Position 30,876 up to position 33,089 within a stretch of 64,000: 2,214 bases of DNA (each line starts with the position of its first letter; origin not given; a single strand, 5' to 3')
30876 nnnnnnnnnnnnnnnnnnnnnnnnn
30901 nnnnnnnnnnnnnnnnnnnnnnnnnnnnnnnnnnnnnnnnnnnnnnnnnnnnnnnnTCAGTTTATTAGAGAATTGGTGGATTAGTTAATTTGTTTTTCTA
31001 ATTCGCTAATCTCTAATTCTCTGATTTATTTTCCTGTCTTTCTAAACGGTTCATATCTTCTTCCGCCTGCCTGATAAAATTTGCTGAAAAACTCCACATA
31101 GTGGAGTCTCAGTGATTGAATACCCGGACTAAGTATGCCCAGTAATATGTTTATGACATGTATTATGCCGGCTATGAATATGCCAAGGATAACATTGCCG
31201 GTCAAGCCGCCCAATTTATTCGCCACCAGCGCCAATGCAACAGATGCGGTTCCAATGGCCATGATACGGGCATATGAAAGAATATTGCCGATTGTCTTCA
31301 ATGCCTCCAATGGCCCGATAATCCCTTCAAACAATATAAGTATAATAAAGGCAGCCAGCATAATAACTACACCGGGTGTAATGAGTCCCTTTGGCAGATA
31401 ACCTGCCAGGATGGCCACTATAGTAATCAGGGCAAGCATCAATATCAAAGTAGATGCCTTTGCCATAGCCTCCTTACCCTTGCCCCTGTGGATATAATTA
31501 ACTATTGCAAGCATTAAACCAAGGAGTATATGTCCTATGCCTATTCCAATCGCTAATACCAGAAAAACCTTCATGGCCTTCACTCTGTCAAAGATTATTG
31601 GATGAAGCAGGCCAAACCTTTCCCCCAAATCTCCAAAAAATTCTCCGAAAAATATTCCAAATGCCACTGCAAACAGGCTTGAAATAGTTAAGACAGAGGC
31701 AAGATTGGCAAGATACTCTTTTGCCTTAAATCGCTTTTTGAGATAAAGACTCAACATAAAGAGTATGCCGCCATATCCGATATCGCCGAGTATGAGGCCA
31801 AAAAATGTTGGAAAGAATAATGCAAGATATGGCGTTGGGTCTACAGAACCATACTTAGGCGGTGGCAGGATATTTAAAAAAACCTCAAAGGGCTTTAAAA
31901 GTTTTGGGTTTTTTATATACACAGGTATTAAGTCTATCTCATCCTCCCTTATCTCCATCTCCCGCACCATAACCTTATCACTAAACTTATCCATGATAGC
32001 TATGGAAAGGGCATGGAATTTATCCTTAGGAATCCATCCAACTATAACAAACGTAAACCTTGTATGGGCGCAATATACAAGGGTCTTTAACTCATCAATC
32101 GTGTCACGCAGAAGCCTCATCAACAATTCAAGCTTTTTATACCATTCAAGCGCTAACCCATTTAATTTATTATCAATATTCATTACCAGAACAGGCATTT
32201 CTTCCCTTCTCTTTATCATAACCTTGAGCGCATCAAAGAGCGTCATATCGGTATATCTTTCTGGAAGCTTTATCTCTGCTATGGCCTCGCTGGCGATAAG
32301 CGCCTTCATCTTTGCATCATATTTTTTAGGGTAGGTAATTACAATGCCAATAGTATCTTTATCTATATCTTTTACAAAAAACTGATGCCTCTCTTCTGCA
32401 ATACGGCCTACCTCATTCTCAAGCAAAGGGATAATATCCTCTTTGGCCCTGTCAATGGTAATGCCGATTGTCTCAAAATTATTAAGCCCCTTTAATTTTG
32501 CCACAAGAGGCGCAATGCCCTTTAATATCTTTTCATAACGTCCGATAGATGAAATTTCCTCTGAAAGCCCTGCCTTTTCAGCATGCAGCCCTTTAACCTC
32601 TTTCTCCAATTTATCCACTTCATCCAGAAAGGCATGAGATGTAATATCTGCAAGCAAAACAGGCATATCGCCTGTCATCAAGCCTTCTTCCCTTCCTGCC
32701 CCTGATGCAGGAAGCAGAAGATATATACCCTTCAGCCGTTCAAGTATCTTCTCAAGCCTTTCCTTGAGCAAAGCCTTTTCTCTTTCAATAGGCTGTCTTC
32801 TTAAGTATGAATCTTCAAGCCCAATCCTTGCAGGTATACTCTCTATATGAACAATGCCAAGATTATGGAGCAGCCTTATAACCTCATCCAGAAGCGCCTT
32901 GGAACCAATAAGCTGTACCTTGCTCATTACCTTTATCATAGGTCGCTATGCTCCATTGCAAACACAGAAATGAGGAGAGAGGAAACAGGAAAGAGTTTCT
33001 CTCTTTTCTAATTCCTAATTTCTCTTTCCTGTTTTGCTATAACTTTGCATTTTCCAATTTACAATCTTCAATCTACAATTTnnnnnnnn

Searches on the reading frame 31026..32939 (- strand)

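Call 66: search_protein_families(library=pfam, proteins=[window:31026-32939:-], max_evalue=0.0001)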
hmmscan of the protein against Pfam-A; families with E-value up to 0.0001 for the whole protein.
window:31026-32939:- (637 aa): 1 family
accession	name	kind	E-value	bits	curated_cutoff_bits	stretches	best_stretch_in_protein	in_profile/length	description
PF01496.24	V_ATPase_I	-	3.3e-22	78.7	30.7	2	196-436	208-458/815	V-type ATPase 116kDa subunit family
